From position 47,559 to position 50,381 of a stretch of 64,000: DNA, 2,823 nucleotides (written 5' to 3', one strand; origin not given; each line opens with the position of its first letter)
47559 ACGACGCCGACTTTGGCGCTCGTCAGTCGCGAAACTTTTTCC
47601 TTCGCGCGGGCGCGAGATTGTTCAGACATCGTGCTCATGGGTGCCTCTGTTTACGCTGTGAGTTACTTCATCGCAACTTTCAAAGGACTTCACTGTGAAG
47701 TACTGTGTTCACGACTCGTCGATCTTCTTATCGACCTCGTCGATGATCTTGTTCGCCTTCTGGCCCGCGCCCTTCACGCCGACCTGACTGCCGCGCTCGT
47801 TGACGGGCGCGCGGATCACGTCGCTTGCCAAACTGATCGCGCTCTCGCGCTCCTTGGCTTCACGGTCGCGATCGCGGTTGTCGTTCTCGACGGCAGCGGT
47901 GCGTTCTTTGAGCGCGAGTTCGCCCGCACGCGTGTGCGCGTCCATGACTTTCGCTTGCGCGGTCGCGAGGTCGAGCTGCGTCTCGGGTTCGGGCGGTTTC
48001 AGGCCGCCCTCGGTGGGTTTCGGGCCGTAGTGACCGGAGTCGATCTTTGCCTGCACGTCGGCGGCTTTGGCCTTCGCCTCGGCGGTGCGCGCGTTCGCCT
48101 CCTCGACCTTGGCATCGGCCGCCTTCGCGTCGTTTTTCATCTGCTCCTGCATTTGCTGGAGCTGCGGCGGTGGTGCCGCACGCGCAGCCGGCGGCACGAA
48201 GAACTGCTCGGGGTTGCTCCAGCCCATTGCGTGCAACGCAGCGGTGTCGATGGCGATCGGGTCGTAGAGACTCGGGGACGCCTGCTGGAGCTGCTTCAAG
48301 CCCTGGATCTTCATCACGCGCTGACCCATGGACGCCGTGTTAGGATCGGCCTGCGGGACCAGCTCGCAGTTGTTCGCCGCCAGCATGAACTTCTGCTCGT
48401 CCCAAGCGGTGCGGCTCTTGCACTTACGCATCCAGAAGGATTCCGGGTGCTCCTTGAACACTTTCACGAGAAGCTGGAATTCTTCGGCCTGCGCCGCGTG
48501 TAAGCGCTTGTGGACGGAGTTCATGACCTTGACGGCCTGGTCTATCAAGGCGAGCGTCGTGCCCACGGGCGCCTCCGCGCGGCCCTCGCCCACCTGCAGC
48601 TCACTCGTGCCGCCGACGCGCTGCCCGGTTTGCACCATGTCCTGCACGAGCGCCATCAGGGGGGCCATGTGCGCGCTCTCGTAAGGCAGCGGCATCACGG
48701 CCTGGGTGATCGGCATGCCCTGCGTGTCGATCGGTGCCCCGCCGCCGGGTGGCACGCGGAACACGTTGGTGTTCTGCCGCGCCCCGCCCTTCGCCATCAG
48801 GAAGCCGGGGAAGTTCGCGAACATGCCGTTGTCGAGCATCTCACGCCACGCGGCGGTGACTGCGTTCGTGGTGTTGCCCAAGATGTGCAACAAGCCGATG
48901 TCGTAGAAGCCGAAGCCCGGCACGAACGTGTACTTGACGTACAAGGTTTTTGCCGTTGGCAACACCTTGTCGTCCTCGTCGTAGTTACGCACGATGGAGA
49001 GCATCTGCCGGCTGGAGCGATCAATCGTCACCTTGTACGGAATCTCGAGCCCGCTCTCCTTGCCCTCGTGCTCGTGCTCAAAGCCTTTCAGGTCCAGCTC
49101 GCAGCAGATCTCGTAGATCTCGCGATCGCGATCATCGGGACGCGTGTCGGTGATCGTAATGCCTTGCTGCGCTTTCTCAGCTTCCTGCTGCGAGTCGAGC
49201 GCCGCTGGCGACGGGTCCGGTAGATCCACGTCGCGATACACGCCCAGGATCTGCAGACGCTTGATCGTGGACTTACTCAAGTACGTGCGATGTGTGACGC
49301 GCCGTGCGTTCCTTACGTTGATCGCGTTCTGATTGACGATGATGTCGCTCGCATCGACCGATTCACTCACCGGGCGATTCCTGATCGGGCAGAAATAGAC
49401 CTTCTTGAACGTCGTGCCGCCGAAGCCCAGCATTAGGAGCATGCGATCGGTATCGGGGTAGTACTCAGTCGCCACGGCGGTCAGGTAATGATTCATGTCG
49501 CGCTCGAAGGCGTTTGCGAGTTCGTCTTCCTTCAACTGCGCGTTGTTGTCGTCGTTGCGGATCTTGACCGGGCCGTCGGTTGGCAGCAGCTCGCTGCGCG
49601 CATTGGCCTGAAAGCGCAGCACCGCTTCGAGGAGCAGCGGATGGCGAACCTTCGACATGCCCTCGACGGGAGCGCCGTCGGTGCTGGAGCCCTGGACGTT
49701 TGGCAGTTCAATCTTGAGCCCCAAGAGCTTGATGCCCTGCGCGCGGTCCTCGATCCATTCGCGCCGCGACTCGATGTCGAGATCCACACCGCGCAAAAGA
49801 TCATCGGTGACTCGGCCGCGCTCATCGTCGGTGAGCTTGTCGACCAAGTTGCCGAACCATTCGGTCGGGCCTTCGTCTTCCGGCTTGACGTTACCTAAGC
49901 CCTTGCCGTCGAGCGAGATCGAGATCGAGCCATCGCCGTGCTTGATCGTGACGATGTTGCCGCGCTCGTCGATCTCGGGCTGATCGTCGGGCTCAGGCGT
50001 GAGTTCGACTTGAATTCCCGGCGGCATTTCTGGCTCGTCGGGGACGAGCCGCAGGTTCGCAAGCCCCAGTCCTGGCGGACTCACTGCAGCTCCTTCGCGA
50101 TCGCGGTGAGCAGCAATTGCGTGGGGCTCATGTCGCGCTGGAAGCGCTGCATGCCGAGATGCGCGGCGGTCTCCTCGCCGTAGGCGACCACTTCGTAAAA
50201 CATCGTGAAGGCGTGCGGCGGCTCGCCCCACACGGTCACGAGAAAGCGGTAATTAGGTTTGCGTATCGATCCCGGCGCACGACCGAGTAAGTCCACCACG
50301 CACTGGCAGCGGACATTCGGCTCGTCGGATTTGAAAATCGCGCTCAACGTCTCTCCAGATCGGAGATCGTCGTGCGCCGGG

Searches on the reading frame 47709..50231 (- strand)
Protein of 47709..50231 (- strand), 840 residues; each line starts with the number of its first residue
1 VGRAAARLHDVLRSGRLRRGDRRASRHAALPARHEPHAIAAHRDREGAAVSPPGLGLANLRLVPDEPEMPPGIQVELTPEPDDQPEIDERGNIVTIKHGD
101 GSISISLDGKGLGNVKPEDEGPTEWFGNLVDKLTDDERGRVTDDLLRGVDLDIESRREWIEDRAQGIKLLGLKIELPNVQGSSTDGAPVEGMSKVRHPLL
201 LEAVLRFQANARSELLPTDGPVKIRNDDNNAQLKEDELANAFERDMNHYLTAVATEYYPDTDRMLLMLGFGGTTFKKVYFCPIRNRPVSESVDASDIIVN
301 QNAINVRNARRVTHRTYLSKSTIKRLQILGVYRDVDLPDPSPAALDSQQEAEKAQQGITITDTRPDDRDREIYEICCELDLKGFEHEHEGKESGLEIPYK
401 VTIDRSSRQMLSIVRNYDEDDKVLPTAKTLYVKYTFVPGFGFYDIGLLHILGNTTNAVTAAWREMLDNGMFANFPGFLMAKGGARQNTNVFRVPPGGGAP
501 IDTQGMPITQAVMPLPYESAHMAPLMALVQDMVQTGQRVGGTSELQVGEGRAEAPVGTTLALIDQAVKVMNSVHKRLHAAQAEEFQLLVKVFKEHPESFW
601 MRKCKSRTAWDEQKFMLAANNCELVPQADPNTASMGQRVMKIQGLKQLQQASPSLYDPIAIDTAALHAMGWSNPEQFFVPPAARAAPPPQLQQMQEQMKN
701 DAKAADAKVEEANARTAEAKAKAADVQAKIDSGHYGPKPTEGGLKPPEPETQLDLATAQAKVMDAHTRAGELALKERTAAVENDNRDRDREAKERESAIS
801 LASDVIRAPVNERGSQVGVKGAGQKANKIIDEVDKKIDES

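Call 37: search_protein_families(library=phrogs, proteins=[window:47709-50231:-], max_evalue=0.001)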
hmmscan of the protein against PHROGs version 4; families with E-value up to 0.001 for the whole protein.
window:47709-50231:- (840 aa): 2 families
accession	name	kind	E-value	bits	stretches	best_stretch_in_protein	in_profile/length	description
phrog_1216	-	head and packaging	1.7e-25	90.7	1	231-797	173-696/714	portal protein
phrog_332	-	connector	1.9e-06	27.5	1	193-717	58-544/560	head-tail adaptor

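Call 78: search_protein_families(library=pfam, proteins=[window:47709-50231:-], max_evalue=0.1)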
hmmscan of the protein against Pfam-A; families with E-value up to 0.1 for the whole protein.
window:47709-50231:- (840 aa): 1 family
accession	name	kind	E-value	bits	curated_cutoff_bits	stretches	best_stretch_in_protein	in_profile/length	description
PF23899.1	SU10_portal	-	3.9e-13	49.1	30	1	233-701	140-588/593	Phage SU10 portal protein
